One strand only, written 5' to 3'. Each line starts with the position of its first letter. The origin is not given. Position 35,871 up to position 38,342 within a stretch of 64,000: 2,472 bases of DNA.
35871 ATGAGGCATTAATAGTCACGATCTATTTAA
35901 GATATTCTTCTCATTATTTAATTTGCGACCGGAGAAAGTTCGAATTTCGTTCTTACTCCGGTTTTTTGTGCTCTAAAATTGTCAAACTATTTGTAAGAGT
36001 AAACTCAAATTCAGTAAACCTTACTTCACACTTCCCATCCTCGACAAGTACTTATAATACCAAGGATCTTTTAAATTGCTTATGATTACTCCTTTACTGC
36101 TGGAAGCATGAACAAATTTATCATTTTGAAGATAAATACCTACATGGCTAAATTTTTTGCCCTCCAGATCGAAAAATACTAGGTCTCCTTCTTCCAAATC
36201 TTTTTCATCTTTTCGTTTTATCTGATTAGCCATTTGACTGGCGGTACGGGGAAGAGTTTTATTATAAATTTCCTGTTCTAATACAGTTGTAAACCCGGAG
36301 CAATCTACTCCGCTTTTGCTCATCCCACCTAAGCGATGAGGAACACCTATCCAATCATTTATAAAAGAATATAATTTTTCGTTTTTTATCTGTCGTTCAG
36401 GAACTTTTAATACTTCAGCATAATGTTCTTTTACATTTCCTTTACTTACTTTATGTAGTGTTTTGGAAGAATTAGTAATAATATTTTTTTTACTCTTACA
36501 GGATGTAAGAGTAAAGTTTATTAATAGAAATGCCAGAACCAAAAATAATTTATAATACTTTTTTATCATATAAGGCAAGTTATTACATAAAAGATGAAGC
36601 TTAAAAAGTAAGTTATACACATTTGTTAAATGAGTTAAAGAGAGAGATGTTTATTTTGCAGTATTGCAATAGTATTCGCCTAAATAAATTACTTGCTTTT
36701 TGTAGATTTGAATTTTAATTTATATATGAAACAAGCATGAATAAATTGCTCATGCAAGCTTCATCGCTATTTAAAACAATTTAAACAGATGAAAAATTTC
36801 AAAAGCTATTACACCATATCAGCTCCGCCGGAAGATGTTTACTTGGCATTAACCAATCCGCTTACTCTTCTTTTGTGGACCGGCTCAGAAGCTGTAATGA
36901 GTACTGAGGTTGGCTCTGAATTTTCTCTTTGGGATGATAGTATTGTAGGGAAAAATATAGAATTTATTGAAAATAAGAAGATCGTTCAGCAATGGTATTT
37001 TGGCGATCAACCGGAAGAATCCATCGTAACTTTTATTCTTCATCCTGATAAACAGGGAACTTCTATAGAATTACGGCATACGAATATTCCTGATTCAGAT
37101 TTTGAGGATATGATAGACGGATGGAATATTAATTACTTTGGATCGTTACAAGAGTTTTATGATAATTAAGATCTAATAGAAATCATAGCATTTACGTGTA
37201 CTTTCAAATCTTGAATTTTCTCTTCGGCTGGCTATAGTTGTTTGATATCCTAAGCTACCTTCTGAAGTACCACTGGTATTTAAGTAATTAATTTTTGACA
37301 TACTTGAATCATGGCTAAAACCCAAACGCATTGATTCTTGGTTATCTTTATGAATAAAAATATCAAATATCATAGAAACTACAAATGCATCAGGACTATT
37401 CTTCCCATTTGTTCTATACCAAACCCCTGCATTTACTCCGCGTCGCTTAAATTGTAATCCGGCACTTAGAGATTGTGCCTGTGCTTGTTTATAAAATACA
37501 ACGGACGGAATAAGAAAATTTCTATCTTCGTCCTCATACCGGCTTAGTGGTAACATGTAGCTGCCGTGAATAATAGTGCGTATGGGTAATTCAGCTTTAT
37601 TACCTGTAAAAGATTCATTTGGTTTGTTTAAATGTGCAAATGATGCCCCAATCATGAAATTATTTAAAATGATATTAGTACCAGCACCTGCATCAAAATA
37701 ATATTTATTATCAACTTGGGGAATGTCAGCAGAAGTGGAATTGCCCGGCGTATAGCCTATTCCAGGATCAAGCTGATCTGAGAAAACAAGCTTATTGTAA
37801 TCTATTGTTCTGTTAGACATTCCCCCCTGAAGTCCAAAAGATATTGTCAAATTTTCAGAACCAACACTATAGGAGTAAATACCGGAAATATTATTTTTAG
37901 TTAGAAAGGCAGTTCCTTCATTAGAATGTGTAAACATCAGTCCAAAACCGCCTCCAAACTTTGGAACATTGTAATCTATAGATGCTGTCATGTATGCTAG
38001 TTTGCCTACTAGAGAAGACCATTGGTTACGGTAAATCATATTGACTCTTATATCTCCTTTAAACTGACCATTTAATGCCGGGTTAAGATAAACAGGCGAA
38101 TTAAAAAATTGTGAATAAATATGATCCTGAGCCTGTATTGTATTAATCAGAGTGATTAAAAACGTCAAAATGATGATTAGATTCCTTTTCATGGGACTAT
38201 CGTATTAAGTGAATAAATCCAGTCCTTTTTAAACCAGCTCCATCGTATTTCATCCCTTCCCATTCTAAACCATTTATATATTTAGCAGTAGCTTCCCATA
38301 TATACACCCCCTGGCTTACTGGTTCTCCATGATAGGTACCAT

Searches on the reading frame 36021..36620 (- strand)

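Call 63: search_protein_families(library=pfam, proteins=[window:36021-36620:-], max_evalue=0.00001)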
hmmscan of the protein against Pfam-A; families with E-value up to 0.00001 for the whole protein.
window:36021-36620:- (199 aa): 1 family
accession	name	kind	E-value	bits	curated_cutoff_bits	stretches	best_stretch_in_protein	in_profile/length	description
PF00877.26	NLPC_P60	-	9.8e-25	87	23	1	92-193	1-101/105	NlpC/P60 family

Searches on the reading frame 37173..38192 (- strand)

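Call 63: search_protein_families(library=pfam, proteins=[window:37173-38192:-], max_evalue=0.00001)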
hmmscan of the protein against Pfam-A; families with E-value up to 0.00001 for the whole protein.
window:37173-38192:- (339 aa): 1 family
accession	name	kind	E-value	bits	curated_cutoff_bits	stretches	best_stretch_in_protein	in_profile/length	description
PF11751.14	PorP_SprF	-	8.4e-41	140.7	22.3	1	20-316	3-273/273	Type IX secretion system membrane protein PorP/SprF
